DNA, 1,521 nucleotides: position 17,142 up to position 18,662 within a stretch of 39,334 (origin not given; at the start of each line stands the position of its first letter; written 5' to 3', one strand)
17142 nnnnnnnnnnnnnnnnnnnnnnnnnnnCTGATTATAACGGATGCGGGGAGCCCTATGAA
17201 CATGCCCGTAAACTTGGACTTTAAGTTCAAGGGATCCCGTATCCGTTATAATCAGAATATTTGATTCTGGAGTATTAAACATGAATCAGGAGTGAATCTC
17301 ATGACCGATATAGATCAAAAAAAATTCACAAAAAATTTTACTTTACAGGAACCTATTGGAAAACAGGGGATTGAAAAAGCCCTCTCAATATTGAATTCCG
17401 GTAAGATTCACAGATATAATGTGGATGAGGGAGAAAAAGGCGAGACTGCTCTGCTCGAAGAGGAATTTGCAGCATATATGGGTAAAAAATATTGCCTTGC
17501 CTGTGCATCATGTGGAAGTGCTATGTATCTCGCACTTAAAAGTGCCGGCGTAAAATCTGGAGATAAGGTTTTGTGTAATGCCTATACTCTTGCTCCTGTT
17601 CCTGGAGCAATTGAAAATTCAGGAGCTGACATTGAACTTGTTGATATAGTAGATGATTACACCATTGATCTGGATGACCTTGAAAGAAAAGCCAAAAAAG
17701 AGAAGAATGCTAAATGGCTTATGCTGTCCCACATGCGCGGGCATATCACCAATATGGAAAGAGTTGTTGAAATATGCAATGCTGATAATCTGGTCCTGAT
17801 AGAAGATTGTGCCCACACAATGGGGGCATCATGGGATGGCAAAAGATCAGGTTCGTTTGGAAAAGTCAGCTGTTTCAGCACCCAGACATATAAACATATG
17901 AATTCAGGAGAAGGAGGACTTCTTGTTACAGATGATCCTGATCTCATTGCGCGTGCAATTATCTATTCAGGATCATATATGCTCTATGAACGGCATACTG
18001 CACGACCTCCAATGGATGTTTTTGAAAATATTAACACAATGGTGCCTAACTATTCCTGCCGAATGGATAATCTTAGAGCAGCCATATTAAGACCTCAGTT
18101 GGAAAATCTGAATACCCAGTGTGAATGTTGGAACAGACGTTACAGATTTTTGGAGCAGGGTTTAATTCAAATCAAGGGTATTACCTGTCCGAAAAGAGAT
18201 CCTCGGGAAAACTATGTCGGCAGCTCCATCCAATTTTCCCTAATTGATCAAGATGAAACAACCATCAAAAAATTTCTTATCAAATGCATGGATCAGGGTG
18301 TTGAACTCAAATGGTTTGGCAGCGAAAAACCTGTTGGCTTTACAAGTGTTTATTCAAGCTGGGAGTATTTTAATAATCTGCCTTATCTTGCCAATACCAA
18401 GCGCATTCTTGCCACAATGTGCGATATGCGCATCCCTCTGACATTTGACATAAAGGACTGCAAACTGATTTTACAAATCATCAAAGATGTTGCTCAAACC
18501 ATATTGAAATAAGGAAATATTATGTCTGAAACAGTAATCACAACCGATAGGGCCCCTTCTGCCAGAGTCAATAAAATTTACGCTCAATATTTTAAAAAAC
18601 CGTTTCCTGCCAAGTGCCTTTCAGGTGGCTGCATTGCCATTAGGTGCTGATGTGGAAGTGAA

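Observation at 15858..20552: HisD-like dehydrogenase, aminotransferase, RidA remnant, CuyA/DcyD-like lyase and racemase: a candidate amino-alcohol or sulfonate degradation module coupled to methyltransferases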

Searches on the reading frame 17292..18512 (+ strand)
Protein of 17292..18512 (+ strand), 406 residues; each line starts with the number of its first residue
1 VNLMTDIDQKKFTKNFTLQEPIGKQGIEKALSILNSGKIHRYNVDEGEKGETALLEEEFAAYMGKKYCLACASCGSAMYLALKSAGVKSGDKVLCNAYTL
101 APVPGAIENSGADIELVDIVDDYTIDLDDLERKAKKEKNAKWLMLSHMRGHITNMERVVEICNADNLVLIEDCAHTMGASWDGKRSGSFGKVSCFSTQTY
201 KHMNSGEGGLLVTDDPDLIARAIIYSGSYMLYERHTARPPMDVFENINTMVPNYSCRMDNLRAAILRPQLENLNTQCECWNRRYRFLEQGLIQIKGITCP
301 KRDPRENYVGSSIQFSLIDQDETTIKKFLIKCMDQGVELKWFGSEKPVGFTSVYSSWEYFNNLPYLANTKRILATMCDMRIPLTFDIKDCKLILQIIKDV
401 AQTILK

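Call 4: search_protein_families(library=pfam, proteins=[window:17292-18512:+])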
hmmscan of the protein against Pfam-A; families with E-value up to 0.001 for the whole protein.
window:17292-18512:+ (406 aa): 2 families
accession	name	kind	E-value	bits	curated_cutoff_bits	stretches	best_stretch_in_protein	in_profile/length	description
PF01041.23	DegT_DnrJ_EryC1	-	1e-55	189.9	19.8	1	51-377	25-339/360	DegT/DnrJ/EryC1/StrS aminotransferase family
PF00155.27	Aminotran_1_2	-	4.7e-08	33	19.7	1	53-181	45-194/361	Aminotransferase class I and II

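Call 5: search_protein_families(library=ncbifam, proteins=[window:17292-18512:+])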
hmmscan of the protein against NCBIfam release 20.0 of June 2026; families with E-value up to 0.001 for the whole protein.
window:17292-18512:+ (406 aa): 12 families
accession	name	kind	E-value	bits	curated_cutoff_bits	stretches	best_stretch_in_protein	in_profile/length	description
TIGR03588.1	PseC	equivalog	3.3e-36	125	423.5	1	53-324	33-307/380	UDP-4-amino-4,6-dideoxy-N-acetyl-beta-L-altrosamine transaminase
TIGR04181.1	NHT_00031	hypoth_equivalog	4.1e-33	114.7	420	1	55-339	35-322/359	LegC family aminotransferase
NF008687.0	PRK11706.1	equivalog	8.2e-29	100.5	375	1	47-276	28-252/375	dTDP-4-amino-4,6-dideoxygalactose transaminase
NF008658.2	PRK11658.1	equivalog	1.8e-24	86.1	631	1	22-277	12-257/379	UDP-4-amino-4-deoxy-L-arabinose aminotransferase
NF011936.0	PRK15407.1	equivalog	8.7e-24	84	423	1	54-218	69-240/440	lipopolysaccharide biosynthesis protein RfbH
TIGR02379.1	ECA_wecE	subfamily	2.4e-22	79.2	434.85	1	62-226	43-207/376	dTDP-4-amino-4,6-dideoxy-D-glucose transaminase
TIGR04427.1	PLP_DesI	equivalog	5.3e-20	71.9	650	1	55-307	57-293/390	dTDP-4-dehydro-6-deoxyglucose aminotransferase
TIGR01977.1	am_tr_V_EF2568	hypoth_equivalog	7.5e-06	25.2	377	1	108-180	108-181/376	cysteine desulfurase family protein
TIGR00858.1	bioF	equivalog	0.00015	20.6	426.45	1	48-183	64-199/365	8-amino-7-oxononanoate synthase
TIGR01825.1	gly_Cac_T_rel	subfamily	0.00034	19.4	535.4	1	55-180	83-207/385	BioF/Kbl family PLP-dependent acyltransferase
NF000586.1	PRK00011.1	subfamily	0.00061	18.6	335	1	121-217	139-235/404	serine hydroxymethyltransferase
NF047599.1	SerpalmtaseBetaP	equivalog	0.00098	17.9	500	0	46-179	84-217/394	serine palmitoyltransferase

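Call 13: search_solved_structures(query=window:17292-18512:+)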
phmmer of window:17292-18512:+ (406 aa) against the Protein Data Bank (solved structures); distinct sequences matched with E-value up to 0.001: 57.
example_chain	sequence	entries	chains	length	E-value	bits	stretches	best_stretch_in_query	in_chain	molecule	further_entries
2c7t_A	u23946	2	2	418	1.8e-29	106.3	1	47-315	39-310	GLUTAMINE-2-DEOXY-SCYLLO-INOSOSE AMINOTRANSFERASE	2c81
5w71_A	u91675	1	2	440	2.1e-29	106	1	47-315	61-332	L-glutamine:2-deoxy-scyllo-inosose aminotransferase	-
7b0d_A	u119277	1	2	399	7.1e-29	104.3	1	52-286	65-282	Glutamine--scyllo-inositol transaminase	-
3bn1_A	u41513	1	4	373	5.7e-28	101.3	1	55-294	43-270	Perosamine synthetase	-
3dr7_A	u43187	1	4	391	6.5e-28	101.1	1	55-294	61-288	Putative perosamine synthetase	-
3dr4_A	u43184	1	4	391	4.3e-27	98.4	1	55-294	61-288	Putative perosamine synthetase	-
1b9h_A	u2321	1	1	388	1e-24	90.6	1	52-305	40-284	PROTEIN (3-AMINO-5-HYDROXYBENZOIC ACID SYNTHASE)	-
1b9i_A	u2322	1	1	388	1e-24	90.6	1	52-305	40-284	PROTEIN (3-AMINO-5-HYDROXYBENZOIC ACID SYNTHASE)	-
7n63_A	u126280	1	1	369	6.4e-24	88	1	48-310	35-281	Putative aminotransferase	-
1o61_A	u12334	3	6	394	7.7e-23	84.4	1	56-227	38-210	aminotransferase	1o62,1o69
5k8b_A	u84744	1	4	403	4.4e-22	81.9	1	24-301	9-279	8-amino-3,8-dideoxy-alpha-D-manno-octulosonate transaminase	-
4ztc_A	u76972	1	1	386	4.8e-22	81.8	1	56-227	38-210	Aminotransferase homolog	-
8vr3_A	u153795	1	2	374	1.2e-20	77.2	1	21-230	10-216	DegT/DnrJ/EryC1/StrS aminotransferase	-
8vr5_A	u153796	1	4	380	1.3e-20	77.1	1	21-230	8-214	DegT/DnrJ/EryC1/StrS aminotransferase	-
7b0m_AAA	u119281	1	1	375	2.6e-20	76.1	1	55-218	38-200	Sugar aminotransferase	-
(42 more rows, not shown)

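Call 17: find_homologous_proteins(query=window:17292-18512:+, max_evalue=1e-30)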
Query window:17292-18512:+ (406 aa): 8000 proteins with E <= 1e-30 among 8000 candidates; the best 120 are listed.
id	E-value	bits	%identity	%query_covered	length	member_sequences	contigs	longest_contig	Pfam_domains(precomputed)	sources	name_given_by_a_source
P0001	5.4e-258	874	94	99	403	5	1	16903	PF01041.24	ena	-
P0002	1.3e-226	770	82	99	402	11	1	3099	PF01041.24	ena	-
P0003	2.0e-226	770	82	100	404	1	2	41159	PF00155.28,PF01041.24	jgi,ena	jgi:dTDP-4-amino-4,6-dideoxygalactose transaminase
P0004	2.5e-226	769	84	98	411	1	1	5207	PF00155.28,PF01041.24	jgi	jgi:dTDP-4-amino-4,6-dideoxygalactose transaminase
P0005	1.1e-224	764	82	98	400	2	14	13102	PF00155.28,PF01041.24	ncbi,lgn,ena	-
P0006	1.0e-223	761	82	98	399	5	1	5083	PF01041.24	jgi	jgi:dTDP-4-amino-4,6-dideoxygalactose transaminase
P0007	1.1e-223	761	81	98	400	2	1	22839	PF01041.24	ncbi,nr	ncbi:MAG: aminotransferase class I/II-fold pyridoxal phosphate-dependent enzyme [Desulfobacula sp.]|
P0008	1.2e-223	761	82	99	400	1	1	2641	PF01041.24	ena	-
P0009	2.4e-223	760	82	99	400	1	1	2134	PF00155.28,PF01041.24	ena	-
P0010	4.3e-222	755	81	99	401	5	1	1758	PF01041.24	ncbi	-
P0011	1.6e-220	750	81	98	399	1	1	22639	PF01041.24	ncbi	-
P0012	1.9e-220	750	81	98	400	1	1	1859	PF01041.24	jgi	-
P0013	4.5e-220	749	81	99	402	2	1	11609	PF00155.28,PF01041.24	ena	-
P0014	7.4e-220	748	80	99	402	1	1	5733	PF01041.24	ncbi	-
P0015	8.7e-219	745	80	99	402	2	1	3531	PF01041.24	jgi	-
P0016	1.8e-218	744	80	99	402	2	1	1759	PF00155.28,PF01041.24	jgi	-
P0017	2.0e-218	743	81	98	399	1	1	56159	PF01041.24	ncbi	-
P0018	3.3e-218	743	79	99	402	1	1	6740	PF01041.24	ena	-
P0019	3.3e-218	743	79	99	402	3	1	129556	PF00155.28,PF01041.24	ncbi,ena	-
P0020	4.0e-218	742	78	99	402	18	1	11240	PF00155.28,PF01041.24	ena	-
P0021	6.3e-218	742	80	99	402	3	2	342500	PF01041.24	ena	-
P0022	8.0e-218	741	80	99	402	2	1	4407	PF01041.24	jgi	-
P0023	8.7e-218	741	80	99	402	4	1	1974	PF00155.28,PF01041.24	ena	-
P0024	9.8e-218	741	79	99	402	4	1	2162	PF01041.24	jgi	jgi:dTDP-4-amino-4,6-dideoxygalactose transaminase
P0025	1.1e-217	741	80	99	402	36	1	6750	PF00155.28,PF01041.24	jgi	jgi:dTDP-4-amino-4,6-dideoxygalactose transaminase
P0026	2.5e-217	740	80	98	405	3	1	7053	PF00155.28,PF01041.24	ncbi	-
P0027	3.2e-217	739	79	99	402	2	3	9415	PF00155.28,PF01041.24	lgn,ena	-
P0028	6.3e-217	738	79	99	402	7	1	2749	PF01041.24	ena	-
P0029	1.8e-216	737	79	99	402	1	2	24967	PF01041.24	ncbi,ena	-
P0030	1.8e-216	737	79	99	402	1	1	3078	PF01041.24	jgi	jgi:dTDP-4-amino-4,6-dideoxygalactose transaminase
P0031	3.8e-216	736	79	99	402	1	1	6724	PF01041.24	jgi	-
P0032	8.9e-216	735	78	99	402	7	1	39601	PF01041.24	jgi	-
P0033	9.8e-216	734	79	98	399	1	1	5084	PF01041.24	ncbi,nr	ncbi:MAG: DegT/DnrJ/EryC1/StrS aminotransferase family protein [Desulfobacteraceae bacterium]|nr:Deg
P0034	4.6e-215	732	79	98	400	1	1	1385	PF00155.28,PF01041.24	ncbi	-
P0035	6.1e-215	732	78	99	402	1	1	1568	PF00155.28,PF01041.24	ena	-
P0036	8.0e-215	731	78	99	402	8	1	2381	PF00155.28,PF01041.24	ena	-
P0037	3.0e-214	730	78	99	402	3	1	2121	PF01041.24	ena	-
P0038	3.5e-214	729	79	98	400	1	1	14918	PF00155.28,PF01041.24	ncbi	-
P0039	7.2e-214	728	77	99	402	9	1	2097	PF00155.28,PF01041.24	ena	-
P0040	8.9e-214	728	78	99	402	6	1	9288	PF00155.28,PF01041.24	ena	-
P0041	1.5e-213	727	78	99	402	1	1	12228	PF01041.24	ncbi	-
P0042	4.6e-213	726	77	99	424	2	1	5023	PF01041.24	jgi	jgi:dTDP-4-amino-4,6-dideoxygalactose transaminase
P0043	5.0e-213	726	78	98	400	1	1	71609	PF01041.24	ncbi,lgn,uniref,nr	ncbi:dTDP-4-amino-4,6-dideoxygalactose transaminase [Desulfocicer vacuolatum DSM 3385]|uniref:dTDP-4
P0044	6.2e-213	725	79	98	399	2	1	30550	PF01041.24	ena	-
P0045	9.4e-213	725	78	98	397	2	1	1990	PF01041.24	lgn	-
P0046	1.3e-212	724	79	98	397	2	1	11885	PF00155.28,PF01041.24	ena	-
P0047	1.8e-212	724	77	99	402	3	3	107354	PF01041.24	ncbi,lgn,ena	-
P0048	3.9e-212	723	77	99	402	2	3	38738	PF01041.24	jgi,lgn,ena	jgi:dTDP-4-amino-4,6-dideoxygalactose transaminase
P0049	4.5e-212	722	78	98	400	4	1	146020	PF00155.28,PF01041.24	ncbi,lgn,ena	-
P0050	8.1e-212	722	78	98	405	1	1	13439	PF00155.28,PF01041.24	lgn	-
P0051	9.8e-212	721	78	98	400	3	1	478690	PF01041.24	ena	-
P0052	1.2e-211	721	78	97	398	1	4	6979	PF00155.28,PF01041.24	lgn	-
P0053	5.3e-211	719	77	98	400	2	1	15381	PF00155.28,PF01041.24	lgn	-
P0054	2.4e-210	717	77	97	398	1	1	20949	PF00155.28,PF01041.24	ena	-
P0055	4.7e-209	712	76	99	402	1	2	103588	PF01041.24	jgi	jgi:dTDP-4-amino-4,6-dideoxygalactose transaminase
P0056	1.1e-208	711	76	98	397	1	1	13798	PF00155.28,PF01041.24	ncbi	-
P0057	2.8e-208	710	77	98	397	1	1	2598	PF01041.24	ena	-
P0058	4.4e-208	709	76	98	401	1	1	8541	PF00155.28,PF01041.24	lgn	-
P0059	6.2e-208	709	76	98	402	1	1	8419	PF01041.24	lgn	-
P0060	8.2e-208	708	76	98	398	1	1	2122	PF00155.28,PF01041.24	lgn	-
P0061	5.0e-207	706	75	99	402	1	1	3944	PF01041.24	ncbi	-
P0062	1.2e-206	705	77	99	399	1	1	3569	PF00155.28,PF01041.24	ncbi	-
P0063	1.8e-206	704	75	99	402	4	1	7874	PF00155.28,PF01041.24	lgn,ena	-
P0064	2.1e-206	704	76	98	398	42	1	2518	PF01041.24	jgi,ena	-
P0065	4.7e-206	703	75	98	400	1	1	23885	PF00155.28,PF01041.24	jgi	-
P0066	4.8e-206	703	76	99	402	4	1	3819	PF01041.24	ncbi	-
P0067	1.3e-205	701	77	97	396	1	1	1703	PF00155.28,PF01041.24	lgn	-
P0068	1.9e-205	701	75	98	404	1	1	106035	PF00155.28,PF01041.24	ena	-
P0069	4.7e-205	699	76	97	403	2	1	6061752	PF00155.28,PF01041.24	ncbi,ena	-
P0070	5.9e-205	699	75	99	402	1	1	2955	PF00155.28,PF01041.24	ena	-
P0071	7.8e-205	699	75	98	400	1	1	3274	PF00155.28,PF01041.24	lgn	-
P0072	9.3e-205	698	75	98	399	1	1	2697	PF01041.24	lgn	-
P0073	1.2e-204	698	76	97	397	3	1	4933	PF01041.24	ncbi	-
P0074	6.9e-204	695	75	98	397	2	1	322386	PF00155.28,PF01041.24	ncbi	-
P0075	8.7e-204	695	75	98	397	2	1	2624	PF00155.28,PF01041.24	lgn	-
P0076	1.7e-203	694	74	99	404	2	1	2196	PF00155.28,PF01041.24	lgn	-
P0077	2.2e-203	694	75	97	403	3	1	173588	PF01041.24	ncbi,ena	ncbi:DegT/DnrJ/EryC1/StrS family aminotransferase [Desulfocicer niacini]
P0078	2.7e-203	694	75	98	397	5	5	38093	PF01041.24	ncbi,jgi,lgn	jgi:dTDP-4-amino-4,6-dideoxygalactose transaminase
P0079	3.0e-203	693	75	97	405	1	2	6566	PF00155.28,PF01041.24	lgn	-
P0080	3.0e-203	693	75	98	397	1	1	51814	PF00155.28,PF01041.24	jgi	jgi:dTDP-4-amino-4,6-dideoxygalactose transaminase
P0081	5.2e-203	693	74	99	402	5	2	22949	PF01041.24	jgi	-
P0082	6.5e-203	692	76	98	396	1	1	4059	PF01041.24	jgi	-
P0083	1.0e-202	692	73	98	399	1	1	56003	PF01041.24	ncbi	-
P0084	1.2e-202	691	75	98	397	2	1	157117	PF00155.28,PF01041.24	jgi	jgi:dTDP-4-amino-4,6-dideoxygalactose transaminase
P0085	1.6e-202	691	74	99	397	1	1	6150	PF00155.28,PF01041.24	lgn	-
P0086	2.5e-202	690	75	98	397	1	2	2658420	PF01041.24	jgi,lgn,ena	-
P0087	4.6e-202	689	74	98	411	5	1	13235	PF00155.28,PF01041.24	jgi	-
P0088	5.0e-202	689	74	98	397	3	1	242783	PF01041.24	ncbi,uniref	ncbi:DegT/DnrJ/EryC1/StrS family aminotransferase [Desulfosediminicola sp.]|uniref:DegT/DnrJ/EryC1/S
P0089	5.3e-202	689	75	98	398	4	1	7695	PF01041.24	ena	-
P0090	8.2e-202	689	75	98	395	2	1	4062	PF01041.24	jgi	jgi:dTDP-4-amino-4,6-dideoxygalactose transaminase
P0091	1.1e-201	688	74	99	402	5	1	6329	PF01041.24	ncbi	-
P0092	2.6e-201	687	73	99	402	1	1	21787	PF01041.24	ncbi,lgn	-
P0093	2.8e-201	687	74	98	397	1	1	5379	PF01041.24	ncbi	-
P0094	3.2e-201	687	75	98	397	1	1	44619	PF01041.24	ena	-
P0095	1.1e-200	685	75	98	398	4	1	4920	PF01041.24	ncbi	-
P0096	1.3e-200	685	75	98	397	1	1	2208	PF01041.24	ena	-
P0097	1.3e-200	685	72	99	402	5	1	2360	PF01041.24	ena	-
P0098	1.6e-200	684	73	98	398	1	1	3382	PF01041.24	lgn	-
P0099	2.1e-200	684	73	98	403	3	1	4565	PF00155.28,PF01041.24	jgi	jgi:dTDP-4-amino-4,6-dideoxygalactose transaminase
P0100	3.1e-200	683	75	98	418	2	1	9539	PF01041.24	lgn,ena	-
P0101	1.4e-199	681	73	98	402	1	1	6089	PF00155.28,PF01041.24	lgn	-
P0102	1.6e-199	681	74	98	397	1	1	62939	PF01041.24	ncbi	-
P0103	1.9e-199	681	73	98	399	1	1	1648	PF01041.24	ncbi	-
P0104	4.1e-199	680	72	98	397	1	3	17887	PF00155.28,PF01041.24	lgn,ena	-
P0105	4.6e-199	680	75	97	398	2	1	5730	PF01041.24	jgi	-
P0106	5.3e-199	679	74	98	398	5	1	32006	PF00155.28,PF01041.24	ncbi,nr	ncbi:MAG: aminotransferase class I/II-fold pyridoxal phosphate-dependent enzyme [Desulfofustis sp.]|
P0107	1.1e-198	678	72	99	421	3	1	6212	PF00155.28,PF01041.24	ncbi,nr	ncbi:MAG: aminotransferase [Desulfobacterium sp. 4572_20]|nr:MAG: aminotransferase [Desulfobacterium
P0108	1.3e-198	678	74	98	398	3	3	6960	PF01041.24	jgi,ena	jgi:dTDP-4-amino-4,6-dideoxygalactose transaminase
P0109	3.0e-198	677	72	98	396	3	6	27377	PF01041.24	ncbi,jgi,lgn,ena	-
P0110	3.3e-198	677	71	98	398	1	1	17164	PF00155.28,PF01041.24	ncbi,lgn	-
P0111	4.8e-198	676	72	98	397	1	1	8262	PF01041.24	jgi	-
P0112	5.9e-198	676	74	98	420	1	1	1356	PF00155.28,PF01041.24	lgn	-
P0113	6.5e-198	676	74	97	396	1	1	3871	PF00155.28,PF01041.24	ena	-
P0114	1.1e-197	675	71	99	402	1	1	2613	PF01041.24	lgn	-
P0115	1.9e-197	674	72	98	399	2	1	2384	PF01041.24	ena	-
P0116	2.5e-197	674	74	98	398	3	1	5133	PF01041.24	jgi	jgi:dTDP-4-amino-4,6-dideoxygalactose transaminase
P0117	6.3e-197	673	71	98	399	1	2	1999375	PF01041.24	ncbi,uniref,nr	ncbi:DegT/DnrJ/EryC1/StrS family aminotransferase [Vibrio hannami]|uniref:DegT/DnrJ/EryC1/StrS famil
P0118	7.4e-197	672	71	98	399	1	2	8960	PF00155.28,PF01041.24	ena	-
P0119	8.6e-197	672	73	98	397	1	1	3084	PF00155.28,PF01041.24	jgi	-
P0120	1.1e-196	672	72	98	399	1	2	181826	PF00155.28,PF01041.24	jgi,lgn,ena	-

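Call 18: find_encoding_contigs(protein=P0001, flank=10000, max_places=2)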
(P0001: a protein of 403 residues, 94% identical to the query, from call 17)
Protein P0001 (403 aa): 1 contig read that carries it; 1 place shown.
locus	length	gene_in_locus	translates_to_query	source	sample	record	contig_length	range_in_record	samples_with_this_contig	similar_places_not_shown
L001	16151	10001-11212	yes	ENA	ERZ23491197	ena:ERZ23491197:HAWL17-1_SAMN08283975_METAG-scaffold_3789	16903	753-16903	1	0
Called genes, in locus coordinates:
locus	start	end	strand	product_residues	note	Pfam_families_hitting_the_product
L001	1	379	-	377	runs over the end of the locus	?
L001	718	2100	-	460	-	PF00072:Response_reg, PF00158:Sigma54_activat, PF14532:Sigma54_activ_2, PF01078:Mg_chelatase (faint), PF07728:AAA_5 (faint), PF25601:AAA_lid_14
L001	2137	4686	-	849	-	PF00497:SBP_bac_3, PF13185:GAF_2, PF00512:HisKA, PF02518:HATPase_c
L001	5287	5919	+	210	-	PF02607:B12-binding_2, PF02310:B12-binding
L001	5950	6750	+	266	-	PF00809:Pterin_bind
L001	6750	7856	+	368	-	PF04055:Radical_SAM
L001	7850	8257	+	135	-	-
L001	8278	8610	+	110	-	-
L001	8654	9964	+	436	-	PF00815:Histidinol_dh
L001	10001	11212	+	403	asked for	PF01041:DegT_DnrJ_EryC1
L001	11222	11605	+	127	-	PF01042:Ribonuc_L-PSP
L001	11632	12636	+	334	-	PF00291:PALP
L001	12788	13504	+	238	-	PF01177:Asp_Glu_race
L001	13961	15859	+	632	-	PF00890:FAD_binding_2 (faint), PF01134:GIDA, PF07992:Pyr_redox_2 (weak), PF12831:FAD_oxidored (weak), PF21680:GIDA_C_1st, PF13932:SAM_GIDA_C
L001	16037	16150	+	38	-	?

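Call 19: find_encoding_contigs(protein=P0043, flank=10000, max_places=2)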
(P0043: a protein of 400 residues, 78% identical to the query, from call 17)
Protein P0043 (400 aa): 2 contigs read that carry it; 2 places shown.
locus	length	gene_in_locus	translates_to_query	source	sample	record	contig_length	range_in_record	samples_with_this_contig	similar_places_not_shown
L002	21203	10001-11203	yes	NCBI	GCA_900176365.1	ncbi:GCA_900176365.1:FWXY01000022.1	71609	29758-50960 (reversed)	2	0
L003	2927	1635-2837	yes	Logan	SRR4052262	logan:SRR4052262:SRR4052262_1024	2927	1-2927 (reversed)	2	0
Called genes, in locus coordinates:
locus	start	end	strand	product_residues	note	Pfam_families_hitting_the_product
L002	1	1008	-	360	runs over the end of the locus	PF00437:T2SSE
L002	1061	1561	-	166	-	PF05103:DivIVA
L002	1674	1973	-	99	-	PF02325:CCB3_YggT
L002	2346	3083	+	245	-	PF00392:GntR, PF07729:FCD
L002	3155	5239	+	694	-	PF13510:Fer2_4, PF00890:FAD_binding_2 (weak), PF01494:FAD_binding_3 (weak), PF03486:HI0933_like (weak), PF07992:Pyr_redox_2, PF12831:FAD_oxidored, PF13450:NAD_binding_8 (weak), PF04324:Fer2_BFD, +3 more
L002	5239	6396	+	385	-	PF01266:DAO, PF13738:Pyr_redox_3 (faint)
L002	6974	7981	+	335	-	PF05544:Pro_racemase, PF02567:PhzC-PhzF (weak)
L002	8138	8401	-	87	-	-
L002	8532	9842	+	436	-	PF00815:Histidinol_dh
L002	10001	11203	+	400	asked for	PF01041:DegT_DnrJ_EryC1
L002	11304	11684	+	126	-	PF01042:Ribonuc_L-PSP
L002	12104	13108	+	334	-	PF00291:PALP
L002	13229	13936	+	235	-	PF01177:Asp_Glu_race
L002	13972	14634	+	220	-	PF00392:GntR, PF07729:FCD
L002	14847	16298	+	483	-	PF01073:3Beta_HSD (weak), PF01370:Epimerase, PF05368:NmrA, PF07993:NAD_binding_4 (faint), PF13460:NAD_binding_10, PF11066:DUF2867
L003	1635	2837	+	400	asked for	PF01041:DegT_DnrJ_EryC1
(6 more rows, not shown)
